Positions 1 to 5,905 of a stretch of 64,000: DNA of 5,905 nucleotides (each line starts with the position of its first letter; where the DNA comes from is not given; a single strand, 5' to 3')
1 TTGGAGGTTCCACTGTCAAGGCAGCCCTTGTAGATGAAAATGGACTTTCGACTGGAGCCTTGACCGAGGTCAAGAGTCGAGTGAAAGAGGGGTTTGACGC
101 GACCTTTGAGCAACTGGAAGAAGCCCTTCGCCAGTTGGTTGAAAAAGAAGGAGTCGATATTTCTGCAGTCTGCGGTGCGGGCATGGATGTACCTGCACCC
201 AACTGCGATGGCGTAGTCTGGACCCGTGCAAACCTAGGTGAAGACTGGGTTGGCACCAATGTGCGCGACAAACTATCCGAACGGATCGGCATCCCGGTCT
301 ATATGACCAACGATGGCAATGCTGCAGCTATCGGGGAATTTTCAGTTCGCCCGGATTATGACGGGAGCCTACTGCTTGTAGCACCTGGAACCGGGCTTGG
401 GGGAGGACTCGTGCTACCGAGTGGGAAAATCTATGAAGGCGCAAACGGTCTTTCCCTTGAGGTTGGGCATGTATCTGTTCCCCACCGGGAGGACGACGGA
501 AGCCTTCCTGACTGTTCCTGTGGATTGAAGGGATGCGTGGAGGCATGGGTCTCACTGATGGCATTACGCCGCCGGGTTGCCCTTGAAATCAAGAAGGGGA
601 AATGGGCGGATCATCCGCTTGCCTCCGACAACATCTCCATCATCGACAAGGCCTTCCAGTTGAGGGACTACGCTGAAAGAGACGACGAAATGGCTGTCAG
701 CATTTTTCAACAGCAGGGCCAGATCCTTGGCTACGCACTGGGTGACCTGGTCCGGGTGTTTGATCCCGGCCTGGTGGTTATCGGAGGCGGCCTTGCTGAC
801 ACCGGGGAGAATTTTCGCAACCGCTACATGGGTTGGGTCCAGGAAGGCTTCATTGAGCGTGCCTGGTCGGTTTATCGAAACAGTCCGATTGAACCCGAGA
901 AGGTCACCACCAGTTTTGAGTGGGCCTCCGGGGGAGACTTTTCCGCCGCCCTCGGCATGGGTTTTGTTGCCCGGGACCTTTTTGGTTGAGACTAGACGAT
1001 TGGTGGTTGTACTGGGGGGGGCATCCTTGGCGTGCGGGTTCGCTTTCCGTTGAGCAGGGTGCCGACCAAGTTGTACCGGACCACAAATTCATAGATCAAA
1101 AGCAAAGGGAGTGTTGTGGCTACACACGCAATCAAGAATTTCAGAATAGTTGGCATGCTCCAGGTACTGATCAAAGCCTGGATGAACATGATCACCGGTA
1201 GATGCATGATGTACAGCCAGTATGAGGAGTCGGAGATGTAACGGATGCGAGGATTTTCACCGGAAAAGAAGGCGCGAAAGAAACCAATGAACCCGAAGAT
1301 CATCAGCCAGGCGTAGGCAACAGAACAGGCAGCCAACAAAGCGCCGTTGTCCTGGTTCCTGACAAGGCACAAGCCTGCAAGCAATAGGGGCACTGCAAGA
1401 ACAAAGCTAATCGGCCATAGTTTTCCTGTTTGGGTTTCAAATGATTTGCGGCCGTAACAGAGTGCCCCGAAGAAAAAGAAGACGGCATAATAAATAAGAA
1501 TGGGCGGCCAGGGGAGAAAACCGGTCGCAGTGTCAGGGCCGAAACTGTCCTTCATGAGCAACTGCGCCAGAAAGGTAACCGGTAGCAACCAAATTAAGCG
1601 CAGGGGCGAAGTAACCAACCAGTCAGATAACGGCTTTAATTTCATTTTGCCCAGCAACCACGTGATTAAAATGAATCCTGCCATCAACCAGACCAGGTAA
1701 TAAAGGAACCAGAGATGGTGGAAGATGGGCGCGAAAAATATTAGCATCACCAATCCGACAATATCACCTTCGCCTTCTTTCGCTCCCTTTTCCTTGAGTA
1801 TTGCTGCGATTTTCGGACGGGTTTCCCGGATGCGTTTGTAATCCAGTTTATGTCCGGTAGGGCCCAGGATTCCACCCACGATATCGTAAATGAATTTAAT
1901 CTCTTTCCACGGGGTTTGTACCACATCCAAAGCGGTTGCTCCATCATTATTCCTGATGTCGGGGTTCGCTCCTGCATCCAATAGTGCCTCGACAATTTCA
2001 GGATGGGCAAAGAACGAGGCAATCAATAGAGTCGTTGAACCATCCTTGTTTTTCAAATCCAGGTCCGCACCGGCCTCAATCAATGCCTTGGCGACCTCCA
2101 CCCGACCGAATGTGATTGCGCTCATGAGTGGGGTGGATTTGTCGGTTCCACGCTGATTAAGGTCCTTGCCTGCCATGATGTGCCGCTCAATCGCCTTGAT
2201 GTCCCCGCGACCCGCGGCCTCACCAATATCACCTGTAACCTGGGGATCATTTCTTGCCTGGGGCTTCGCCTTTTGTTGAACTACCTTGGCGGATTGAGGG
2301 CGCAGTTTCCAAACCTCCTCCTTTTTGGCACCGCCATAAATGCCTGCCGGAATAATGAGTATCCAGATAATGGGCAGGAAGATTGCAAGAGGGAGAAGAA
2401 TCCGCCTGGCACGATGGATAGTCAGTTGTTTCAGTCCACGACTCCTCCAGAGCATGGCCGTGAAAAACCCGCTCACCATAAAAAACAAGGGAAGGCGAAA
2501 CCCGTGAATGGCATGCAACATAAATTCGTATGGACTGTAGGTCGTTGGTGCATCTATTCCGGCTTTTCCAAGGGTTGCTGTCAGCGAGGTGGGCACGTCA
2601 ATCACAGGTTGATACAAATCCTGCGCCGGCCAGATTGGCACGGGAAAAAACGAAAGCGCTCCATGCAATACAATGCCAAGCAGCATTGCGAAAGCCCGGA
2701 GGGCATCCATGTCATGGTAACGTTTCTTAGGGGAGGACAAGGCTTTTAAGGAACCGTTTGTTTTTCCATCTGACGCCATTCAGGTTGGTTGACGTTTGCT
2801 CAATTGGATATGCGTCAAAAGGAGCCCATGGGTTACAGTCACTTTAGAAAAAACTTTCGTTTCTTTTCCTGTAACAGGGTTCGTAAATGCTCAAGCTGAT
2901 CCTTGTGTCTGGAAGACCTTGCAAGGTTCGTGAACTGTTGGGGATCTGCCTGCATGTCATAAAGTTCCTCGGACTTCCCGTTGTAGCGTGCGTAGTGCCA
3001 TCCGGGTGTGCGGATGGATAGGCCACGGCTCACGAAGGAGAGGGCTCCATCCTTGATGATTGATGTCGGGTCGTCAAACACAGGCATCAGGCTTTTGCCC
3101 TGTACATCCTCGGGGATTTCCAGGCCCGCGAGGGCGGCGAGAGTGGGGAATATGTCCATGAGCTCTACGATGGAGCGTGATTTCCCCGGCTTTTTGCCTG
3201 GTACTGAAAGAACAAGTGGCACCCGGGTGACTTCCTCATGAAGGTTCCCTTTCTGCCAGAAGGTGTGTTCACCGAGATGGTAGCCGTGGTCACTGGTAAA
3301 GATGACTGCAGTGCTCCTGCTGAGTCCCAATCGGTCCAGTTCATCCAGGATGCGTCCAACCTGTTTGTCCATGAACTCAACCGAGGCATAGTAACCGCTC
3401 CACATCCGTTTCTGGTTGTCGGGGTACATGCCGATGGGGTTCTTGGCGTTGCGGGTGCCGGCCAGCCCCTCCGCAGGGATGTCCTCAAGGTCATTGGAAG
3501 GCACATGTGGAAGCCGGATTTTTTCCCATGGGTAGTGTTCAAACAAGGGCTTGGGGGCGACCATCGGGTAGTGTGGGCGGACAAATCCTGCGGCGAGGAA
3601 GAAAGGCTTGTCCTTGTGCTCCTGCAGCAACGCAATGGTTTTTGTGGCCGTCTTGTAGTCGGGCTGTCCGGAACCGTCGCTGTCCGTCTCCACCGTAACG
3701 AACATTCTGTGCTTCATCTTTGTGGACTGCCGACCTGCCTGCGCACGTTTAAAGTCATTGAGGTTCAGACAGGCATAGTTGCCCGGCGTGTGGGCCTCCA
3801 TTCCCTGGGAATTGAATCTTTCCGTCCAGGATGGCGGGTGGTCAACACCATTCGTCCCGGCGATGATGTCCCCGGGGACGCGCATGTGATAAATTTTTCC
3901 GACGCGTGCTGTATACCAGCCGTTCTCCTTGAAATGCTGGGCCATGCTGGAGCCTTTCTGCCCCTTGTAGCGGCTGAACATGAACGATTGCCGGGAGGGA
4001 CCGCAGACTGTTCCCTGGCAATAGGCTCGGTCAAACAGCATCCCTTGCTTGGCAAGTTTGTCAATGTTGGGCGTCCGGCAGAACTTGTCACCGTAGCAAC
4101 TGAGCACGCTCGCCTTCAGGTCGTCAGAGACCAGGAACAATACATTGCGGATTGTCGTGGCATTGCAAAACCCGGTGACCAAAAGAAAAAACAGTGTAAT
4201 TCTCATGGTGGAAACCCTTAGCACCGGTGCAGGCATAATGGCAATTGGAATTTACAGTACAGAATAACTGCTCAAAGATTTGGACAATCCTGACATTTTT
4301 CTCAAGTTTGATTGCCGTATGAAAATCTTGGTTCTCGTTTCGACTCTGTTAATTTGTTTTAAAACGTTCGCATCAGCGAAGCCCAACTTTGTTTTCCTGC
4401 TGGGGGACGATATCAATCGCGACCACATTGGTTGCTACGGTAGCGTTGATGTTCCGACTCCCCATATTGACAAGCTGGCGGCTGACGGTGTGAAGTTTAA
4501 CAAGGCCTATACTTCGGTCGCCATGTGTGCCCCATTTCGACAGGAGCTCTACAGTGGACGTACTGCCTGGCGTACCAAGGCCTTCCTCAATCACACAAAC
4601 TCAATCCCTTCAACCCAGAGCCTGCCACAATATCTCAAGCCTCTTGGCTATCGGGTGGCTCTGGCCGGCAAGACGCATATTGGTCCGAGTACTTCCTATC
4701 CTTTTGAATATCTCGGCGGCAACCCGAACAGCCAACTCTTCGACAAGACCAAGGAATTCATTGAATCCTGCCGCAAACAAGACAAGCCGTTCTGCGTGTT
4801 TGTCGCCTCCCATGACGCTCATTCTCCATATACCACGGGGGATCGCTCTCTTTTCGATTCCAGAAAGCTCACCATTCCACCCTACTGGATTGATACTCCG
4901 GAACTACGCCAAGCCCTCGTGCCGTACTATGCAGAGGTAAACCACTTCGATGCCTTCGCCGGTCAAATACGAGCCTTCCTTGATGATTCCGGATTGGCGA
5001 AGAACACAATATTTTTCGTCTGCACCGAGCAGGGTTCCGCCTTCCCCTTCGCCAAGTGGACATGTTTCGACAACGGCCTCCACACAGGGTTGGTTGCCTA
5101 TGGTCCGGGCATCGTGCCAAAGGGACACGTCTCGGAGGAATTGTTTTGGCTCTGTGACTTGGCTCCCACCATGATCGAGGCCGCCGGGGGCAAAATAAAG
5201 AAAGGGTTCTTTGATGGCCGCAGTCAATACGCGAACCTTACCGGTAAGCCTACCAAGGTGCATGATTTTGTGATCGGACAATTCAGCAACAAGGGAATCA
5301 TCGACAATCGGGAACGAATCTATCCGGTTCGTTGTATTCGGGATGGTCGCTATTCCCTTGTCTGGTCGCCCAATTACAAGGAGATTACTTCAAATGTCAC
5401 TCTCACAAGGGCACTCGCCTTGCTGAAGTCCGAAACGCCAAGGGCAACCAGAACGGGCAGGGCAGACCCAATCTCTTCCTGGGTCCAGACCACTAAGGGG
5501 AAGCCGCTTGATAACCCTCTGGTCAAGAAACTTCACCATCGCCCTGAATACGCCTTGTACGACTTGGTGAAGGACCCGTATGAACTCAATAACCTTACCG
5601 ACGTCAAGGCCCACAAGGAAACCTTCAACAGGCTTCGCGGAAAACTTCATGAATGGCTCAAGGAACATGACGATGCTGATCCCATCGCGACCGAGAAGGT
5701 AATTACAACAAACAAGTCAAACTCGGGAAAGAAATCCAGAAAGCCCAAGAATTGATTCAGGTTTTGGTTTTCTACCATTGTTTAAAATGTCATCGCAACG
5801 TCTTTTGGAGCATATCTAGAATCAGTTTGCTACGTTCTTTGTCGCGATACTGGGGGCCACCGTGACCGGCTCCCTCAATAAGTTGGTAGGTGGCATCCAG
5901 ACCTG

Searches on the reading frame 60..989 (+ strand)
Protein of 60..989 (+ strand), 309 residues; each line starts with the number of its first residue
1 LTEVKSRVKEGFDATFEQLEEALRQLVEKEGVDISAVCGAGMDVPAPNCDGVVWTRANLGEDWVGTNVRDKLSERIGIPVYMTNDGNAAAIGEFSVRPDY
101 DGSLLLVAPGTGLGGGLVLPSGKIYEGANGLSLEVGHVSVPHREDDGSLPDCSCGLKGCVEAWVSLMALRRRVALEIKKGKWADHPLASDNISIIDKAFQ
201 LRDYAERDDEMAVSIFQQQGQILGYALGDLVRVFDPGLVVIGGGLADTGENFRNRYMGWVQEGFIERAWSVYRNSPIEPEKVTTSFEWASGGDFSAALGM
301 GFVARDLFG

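Call 63: search_protein_families(library=pfam, proteins=[window:60-989:+], max_evalue=0.00001)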
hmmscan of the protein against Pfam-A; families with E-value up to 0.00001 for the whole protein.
window:60-989:+ (309 aa): 1 family
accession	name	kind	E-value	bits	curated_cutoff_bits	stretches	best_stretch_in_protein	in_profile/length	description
PF00480.26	ROK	-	2.3e-33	116.4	22.9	1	11-254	31-252/294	ROK family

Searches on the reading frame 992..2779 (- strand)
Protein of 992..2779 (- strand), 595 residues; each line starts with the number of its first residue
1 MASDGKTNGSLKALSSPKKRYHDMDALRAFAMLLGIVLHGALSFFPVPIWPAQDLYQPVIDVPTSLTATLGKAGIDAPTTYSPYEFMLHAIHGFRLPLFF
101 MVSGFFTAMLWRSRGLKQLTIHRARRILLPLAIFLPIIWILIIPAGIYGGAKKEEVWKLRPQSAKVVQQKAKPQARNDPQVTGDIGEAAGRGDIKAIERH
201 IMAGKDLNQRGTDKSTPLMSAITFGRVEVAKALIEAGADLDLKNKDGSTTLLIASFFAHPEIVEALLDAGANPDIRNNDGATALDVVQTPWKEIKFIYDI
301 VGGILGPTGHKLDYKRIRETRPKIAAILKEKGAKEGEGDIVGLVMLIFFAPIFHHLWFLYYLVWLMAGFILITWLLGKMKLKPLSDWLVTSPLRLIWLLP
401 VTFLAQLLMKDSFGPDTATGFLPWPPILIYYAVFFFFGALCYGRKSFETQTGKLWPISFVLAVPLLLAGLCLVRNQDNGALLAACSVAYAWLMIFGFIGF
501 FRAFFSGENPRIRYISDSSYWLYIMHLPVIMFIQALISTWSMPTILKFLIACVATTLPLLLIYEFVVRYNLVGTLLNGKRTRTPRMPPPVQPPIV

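Call 63: search_protein_families(library=pfam, proteins=[window:992-2779:-], max_evalue=0.00001)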
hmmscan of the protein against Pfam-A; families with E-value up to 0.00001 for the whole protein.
window:992-2779:- (595 aa): 6 families
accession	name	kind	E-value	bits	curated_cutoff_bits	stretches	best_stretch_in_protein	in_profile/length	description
PF01757.29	Acyl_transf_3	-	6.2e-31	108.1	31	2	337-563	102-325/326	Acyltransferase domain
PF12796.13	Ank_2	-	4.9e-14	53.1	27.3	1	188-277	4-90/90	Ankyrin repeats (3 copies)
PF00023.36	Ank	-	2.6e-13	49.8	21.1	0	215-245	3-33/33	Ankyrin repeat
PF13637.12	Ank_4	-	2.8e-12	46.9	22.7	1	219-267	2-50/50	Ankyrin repeats (many copies)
PF13857.12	Ank_5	-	4.3e-12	46.5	27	1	206-251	8-53/56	Ankyrin repeats (many copies)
PF13606.12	Ank_3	-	9.5e-08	32.1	22.3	0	215-241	3-29/30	Ankyrin repeat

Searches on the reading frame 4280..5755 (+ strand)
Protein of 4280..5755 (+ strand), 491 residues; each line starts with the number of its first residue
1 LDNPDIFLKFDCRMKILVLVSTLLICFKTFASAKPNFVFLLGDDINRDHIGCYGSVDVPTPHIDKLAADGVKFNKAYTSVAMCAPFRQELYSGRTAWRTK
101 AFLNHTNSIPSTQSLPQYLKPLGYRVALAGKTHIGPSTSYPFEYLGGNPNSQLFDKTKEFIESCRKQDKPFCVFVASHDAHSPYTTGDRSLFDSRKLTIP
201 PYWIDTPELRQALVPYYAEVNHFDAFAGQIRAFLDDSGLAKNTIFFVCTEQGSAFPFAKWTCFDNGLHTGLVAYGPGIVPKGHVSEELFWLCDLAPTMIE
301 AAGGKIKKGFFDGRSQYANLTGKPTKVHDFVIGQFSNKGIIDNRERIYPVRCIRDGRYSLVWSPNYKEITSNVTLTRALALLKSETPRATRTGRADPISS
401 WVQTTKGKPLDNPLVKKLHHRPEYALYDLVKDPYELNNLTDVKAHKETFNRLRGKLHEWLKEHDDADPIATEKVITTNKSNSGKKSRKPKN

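Call 63: search_protein_families(library=pfam, proteins=[window:4280-5755:+], max_evalue=0.00001)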
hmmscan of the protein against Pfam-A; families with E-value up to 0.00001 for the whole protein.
window:4280-5755:+ (491 aa): 2 families
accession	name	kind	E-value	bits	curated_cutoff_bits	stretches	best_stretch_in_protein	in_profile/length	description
PF00884.28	Sulfatase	-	7.4e-30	104.7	25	1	35-303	1-300/301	Sulfatase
PF16347.10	SGSH_C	-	6.2e-09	36.6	29.3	0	417-459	109-151/154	N-sulphoglucosamine sulphohydrolase, C-terminal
